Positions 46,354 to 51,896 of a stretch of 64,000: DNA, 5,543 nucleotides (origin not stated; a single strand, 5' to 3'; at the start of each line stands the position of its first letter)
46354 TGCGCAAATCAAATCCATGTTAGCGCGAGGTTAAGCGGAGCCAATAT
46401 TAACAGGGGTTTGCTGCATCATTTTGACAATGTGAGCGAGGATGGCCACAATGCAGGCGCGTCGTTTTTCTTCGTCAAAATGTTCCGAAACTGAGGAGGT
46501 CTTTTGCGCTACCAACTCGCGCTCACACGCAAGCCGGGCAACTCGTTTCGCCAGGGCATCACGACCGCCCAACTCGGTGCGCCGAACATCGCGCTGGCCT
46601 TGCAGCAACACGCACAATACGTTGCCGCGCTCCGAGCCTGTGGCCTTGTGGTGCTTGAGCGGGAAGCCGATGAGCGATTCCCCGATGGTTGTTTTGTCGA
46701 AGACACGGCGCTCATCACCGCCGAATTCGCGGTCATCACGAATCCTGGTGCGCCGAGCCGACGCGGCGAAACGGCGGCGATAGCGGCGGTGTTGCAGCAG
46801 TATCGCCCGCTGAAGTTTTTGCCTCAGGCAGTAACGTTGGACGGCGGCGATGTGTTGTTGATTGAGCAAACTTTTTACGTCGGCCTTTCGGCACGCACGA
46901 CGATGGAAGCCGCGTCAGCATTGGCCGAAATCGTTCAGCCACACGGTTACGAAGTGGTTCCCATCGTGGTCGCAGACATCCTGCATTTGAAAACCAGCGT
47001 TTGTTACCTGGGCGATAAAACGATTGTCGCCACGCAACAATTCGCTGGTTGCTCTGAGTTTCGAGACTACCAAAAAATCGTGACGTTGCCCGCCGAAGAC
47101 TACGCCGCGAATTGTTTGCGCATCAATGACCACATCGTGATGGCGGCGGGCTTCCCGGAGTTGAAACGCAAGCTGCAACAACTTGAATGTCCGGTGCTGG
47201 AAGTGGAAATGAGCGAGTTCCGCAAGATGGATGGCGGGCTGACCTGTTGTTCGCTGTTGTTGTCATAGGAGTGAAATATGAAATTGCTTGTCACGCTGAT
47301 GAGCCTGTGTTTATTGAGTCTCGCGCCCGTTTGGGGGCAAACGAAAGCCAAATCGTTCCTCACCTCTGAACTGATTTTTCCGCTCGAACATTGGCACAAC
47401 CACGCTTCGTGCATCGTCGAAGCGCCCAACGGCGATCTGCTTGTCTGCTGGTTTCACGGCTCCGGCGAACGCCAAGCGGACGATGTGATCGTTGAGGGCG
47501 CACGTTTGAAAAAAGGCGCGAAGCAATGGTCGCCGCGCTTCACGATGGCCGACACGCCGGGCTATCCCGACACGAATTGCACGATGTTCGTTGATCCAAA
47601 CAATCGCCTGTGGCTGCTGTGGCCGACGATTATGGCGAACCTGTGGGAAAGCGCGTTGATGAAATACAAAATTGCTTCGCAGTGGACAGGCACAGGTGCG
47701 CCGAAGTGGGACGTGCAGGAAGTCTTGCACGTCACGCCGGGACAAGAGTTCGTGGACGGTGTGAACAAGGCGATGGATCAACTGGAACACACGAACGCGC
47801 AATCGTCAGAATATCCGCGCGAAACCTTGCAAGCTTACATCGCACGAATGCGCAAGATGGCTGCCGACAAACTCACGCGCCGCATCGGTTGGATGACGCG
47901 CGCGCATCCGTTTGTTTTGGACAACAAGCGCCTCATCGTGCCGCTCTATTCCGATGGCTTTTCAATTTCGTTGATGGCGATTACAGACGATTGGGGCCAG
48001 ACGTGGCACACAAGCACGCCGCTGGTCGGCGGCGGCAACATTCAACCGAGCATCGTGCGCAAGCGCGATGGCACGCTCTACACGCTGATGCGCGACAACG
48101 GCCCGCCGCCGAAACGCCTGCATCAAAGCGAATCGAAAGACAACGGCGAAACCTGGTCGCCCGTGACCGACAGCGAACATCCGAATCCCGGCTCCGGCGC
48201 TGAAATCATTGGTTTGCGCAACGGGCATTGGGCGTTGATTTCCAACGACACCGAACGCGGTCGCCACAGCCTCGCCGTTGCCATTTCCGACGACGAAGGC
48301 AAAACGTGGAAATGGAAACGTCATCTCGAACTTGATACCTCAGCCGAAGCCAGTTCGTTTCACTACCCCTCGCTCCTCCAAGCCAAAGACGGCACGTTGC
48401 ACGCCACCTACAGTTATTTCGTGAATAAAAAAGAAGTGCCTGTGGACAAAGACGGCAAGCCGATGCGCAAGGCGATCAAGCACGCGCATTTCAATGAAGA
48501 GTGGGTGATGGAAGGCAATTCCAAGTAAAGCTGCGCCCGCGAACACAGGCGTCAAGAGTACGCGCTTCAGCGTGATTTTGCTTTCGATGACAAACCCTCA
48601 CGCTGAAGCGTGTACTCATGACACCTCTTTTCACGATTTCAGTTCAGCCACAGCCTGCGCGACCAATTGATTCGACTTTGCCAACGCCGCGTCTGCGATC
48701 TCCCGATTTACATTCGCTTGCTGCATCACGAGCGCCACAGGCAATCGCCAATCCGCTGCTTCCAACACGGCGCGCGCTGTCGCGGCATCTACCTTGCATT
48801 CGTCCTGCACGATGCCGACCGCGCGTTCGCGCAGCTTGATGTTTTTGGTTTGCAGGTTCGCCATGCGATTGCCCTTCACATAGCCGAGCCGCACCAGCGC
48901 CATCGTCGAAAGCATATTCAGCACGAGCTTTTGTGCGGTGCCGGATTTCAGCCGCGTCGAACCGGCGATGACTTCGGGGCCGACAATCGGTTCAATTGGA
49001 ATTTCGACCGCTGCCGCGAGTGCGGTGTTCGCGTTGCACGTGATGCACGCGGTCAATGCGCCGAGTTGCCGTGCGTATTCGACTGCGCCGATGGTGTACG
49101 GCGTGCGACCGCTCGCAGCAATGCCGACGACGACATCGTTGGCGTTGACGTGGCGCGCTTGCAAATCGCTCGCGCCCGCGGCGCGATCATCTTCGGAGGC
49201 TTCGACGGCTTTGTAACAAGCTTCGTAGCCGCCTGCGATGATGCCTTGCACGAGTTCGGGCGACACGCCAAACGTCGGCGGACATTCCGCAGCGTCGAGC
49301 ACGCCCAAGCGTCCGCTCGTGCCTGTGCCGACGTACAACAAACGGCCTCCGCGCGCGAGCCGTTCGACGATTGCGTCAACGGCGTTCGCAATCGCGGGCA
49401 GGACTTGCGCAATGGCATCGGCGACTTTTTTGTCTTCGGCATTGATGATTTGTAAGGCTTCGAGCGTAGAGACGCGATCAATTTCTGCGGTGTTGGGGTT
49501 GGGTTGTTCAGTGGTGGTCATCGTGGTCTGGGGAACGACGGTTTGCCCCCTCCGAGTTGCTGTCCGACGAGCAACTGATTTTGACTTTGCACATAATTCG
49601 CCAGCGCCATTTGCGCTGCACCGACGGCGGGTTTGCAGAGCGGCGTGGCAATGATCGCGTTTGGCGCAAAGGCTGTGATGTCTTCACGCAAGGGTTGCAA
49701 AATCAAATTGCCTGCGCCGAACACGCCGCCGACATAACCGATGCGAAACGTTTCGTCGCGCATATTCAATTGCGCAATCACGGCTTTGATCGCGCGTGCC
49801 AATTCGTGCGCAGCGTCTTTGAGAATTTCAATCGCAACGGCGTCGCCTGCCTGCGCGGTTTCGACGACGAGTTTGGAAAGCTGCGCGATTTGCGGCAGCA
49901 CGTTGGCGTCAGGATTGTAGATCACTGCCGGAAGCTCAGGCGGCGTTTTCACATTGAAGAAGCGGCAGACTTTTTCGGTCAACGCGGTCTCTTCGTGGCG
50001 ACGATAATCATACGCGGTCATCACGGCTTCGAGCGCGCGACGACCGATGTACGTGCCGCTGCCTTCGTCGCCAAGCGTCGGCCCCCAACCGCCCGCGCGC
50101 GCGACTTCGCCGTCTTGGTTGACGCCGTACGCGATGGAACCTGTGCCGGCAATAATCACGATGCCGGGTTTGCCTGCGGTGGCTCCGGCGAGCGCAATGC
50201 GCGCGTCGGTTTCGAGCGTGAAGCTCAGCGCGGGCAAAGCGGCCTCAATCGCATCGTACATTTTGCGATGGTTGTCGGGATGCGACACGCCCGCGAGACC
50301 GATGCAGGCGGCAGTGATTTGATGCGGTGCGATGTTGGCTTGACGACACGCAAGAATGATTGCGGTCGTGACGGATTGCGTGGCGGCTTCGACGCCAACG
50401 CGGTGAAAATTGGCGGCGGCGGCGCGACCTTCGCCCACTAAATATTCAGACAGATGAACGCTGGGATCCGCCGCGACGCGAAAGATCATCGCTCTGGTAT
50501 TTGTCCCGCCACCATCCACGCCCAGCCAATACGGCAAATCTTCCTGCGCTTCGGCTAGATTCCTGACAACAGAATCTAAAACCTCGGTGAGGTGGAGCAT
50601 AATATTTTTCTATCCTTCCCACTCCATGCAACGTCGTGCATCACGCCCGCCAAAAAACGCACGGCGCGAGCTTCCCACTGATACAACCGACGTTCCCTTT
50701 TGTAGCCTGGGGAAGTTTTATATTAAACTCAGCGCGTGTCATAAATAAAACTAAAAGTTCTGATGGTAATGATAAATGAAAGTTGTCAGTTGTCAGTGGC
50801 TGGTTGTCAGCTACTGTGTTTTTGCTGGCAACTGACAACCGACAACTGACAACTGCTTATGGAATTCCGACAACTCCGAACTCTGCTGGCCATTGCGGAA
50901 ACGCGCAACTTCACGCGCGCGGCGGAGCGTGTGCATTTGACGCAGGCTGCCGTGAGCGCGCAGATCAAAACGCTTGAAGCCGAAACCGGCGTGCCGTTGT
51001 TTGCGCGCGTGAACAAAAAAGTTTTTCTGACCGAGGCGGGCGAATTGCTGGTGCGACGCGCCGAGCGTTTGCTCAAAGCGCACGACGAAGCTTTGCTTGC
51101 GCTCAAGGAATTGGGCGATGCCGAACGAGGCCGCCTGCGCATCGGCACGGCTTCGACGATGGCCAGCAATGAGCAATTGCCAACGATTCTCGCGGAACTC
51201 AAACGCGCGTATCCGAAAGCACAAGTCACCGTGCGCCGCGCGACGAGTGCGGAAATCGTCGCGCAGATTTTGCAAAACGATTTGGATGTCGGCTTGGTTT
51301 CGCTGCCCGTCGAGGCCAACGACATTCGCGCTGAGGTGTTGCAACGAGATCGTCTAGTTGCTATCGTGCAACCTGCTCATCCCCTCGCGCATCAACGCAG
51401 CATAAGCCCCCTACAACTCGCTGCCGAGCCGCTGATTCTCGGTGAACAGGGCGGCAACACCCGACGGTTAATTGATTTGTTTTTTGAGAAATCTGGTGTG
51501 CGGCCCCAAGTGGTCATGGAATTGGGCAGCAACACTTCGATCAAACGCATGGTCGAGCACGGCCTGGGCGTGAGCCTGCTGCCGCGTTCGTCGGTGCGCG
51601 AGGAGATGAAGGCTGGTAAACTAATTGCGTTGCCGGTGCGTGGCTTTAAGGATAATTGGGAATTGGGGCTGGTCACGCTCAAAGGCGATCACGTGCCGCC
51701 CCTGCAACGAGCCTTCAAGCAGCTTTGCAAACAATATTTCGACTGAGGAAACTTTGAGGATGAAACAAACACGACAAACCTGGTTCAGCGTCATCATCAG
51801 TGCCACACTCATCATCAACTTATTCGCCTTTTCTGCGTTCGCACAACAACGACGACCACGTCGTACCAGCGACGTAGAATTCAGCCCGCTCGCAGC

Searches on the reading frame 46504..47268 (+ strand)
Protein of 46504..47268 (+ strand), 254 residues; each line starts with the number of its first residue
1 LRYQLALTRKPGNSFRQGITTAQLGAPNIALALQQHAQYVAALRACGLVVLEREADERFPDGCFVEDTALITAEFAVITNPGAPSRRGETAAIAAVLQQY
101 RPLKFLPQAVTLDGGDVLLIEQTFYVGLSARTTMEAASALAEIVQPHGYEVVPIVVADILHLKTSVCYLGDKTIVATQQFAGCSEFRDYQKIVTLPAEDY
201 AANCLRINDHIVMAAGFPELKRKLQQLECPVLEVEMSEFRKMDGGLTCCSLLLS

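Call 29: search_protein_families(library=pfam, proteins=[window:46504-47268:+], max_evalue=0.001)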
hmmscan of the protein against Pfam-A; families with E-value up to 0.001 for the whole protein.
window:46504-47268:+ (254 aa): 2 families
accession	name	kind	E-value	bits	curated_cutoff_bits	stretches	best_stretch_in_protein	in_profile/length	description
PF02274.22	ADI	-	8.4e-09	35.4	22.8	1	109-167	183-247/377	Arginine deiminase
PF19420.4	DDAH_eukar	-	7.6e-07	29.1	23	1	26-177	22-193/291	N,N dimethylarginine dimethylhydrolase, eukaryotic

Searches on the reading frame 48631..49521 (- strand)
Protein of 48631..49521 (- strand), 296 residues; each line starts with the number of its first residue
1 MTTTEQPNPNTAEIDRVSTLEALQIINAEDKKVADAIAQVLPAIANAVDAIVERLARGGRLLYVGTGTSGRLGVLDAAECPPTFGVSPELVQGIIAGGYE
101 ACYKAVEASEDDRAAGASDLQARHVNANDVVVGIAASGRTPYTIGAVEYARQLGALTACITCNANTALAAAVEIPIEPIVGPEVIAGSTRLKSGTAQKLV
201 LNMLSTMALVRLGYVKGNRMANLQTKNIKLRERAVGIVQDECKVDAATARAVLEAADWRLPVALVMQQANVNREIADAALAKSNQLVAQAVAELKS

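Call 29: search_protein_families(library=pfam, proteins=[window:48631-49521:-], max_evalue=0.001)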
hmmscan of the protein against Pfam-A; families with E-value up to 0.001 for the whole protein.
window:48631-49521:- (296 aa): 5 families
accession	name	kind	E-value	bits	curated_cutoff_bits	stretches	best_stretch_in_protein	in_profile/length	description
PF22645.1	GKRP_SIS_N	-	6e-18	65.1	27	1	44-150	2-112/113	Glucokinase regulatory protein N-terminal SIS domain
PF01380.27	SIS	-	2.7e-09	37.4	25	1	118-206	44-130/131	SIS domain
PF13580.11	SIS_2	-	7.8e-09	36.1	27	1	38-161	15-137/138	SIS domain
PF22198.1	GKRP_SIS_2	-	9.8e-08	32.4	27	1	44-103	7-66/191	Glucokinase regulatory protein, second SIS domain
PF20741.3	GKRP-like_C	-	1.4e-05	26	27.7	1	218-279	2-64/100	C-terminal lid domain of glucokinase regulatory protein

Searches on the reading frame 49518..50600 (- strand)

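Call 29: search_protein_families(library=pfam, proteins=[window:49518-50600:-], max_evalue=0.001)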
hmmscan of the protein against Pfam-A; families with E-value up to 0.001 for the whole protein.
window:49518-50600:- (360 aa): 1 family
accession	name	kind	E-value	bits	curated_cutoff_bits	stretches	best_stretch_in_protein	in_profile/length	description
PF01869.26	BcrAD_BadFG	-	2.7e-51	175.1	31.5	1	26-332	1-271/271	BadF/BadG/BcrA/BcrD ATPase family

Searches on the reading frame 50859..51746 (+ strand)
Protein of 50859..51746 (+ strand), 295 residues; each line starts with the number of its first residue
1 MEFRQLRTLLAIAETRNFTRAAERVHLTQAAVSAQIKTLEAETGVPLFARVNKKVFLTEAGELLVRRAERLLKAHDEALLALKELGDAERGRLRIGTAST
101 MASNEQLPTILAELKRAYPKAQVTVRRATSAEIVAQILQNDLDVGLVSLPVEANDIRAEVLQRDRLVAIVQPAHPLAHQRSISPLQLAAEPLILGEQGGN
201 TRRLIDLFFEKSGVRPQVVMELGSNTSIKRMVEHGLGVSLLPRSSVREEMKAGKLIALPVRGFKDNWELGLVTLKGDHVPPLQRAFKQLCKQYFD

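Call 29: search_protein_families(library=pfam, proteins=[window:50859-51746:+], max_evalue=0.001)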
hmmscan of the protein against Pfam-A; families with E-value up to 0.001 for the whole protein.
window:50859-51746:+ (295 aa): 3 families
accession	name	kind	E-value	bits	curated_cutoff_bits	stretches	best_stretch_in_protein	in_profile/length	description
PF03466.25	LysR_substrate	-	3.7e-55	187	28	1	88-294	3-208/209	LysR substrate binding domain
PF00126.33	HTH_1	-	5.7e-23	81.1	26.6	1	3-62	1-60/60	Bacterial regulatory helix-turn-helix protein, lysR family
PF12849.12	PBP_like_2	-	0.00015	22.1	27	1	87-175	6-103/267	PBP superfamily domain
